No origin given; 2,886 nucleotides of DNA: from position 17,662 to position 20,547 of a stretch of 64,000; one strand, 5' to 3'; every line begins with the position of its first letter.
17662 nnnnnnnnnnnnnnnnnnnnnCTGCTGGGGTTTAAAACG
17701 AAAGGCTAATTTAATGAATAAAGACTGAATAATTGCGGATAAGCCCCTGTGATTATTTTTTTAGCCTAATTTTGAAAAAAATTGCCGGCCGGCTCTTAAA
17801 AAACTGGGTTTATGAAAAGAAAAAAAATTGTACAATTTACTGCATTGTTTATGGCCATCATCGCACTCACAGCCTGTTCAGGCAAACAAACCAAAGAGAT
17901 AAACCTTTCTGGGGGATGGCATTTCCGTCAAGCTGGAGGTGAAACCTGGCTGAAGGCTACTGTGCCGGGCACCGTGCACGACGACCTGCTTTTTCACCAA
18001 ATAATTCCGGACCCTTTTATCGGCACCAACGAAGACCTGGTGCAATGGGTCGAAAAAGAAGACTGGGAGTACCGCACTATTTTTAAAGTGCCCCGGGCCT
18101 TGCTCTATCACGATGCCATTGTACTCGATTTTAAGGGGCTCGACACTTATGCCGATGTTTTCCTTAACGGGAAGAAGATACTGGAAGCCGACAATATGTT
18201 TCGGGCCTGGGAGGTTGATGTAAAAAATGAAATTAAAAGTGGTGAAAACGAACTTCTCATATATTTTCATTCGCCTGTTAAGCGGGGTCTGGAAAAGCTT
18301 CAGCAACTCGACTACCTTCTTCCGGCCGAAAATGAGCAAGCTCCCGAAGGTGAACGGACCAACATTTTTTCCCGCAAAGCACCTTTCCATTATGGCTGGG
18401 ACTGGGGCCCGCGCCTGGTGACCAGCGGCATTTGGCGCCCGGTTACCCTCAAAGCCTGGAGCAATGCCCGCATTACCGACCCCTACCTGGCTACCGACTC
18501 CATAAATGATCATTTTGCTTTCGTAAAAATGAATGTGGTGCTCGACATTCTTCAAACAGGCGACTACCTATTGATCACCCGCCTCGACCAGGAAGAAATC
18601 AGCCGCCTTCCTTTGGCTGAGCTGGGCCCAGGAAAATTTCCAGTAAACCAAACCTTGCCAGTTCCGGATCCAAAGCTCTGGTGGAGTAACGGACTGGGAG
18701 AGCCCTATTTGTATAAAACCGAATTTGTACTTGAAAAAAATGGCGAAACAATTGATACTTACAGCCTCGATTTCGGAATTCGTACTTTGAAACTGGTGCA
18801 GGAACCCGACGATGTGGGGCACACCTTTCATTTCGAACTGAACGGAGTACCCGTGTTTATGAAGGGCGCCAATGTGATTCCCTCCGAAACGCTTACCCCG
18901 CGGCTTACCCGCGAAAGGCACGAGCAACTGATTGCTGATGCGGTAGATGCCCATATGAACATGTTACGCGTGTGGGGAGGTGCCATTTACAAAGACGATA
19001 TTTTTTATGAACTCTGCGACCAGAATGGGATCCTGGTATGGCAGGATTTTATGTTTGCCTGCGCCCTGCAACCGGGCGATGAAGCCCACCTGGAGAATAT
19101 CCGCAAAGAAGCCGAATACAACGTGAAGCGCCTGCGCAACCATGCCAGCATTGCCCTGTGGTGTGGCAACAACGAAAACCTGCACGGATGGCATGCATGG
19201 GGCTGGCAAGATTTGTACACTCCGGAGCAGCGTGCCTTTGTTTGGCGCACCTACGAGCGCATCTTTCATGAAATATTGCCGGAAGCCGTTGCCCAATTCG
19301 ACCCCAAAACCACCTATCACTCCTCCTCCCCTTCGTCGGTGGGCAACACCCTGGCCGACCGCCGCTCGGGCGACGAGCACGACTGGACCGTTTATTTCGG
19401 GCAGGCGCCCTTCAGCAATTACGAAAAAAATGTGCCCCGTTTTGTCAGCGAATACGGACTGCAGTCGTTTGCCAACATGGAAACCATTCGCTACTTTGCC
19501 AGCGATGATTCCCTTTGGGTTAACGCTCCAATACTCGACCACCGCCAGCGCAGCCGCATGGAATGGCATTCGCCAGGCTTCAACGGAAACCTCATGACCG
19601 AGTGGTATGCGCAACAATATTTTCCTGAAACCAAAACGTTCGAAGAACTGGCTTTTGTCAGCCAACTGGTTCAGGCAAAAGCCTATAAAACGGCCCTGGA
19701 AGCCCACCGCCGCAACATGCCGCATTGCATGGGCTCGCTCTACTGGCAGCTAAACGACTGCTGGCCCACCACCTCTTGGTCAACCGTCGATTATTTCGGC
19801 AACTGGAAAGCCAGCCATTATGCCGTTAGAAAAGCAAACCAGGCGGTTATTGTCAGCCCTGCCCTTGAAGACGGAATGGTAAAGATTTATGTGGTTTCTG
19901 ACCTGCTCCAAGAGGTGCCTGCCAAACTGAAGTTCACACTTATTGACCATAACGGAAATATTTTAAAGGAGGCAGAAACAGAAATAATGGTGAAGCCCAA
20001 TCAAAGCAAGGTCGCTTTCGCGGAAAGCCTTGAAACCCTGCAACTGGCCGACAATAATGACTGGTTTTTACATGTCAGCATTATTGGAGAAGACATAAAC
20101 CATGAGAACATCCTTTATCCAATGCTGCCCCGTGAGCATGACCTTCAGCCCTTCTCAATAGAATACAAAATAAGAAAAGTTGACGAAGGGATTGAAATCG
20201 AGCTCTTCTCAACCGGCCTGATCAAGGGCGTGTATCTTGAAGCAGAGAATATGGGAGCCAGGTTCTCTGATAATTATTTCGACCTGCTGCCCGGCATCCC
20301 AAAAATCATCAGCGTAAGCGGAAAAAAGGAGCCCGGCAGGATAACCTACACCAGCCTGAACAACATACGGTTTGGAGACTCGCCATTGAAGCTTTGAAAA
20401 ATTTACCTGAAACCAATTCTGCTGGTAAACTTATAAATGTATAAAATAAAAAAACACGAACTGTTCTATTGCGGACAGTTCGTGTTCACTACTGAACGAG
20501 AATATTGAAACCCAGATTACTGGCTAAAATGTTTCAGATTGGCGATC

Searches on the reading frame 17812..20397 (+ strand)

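Call 60: search_protein_families(library=pfam, proteins=[window:17812-20397:+], max_evalue=0.0001)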
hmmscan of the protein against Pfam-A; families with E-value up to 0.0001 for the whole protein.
window:17812-20397:+ (861 aa): 5 families
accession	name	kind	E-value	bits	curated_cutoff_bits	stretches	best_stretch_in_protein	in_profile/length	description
PF22666.2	Glyco_hydro_2_N2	-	3.8e-64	216.2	27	1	36-209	1-167/167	Glycosyl hydrolase 2 galactose-binding domain-like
PF17753.7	Ig_mannosidase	-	8.4e-14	51.5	22.6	1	778-851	1-80/81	Ig-fold domain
PF17786.7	Mannosidase_ig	-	8.1e-13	49.2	23.4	1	690-771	3-87/91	Mannosidase Ig/CBM-like domain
PF00703.27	Glyco_hydro_2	-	7.3e-11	43.3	23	1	277-324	65-109/109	Glycosyl hydrolases family 2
PF02837.24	Glyco_hydro_2_N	-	5.4e-05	23.6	28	0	87-150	69-131/169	Glycosyl hydrolases family 2, sugar binding domain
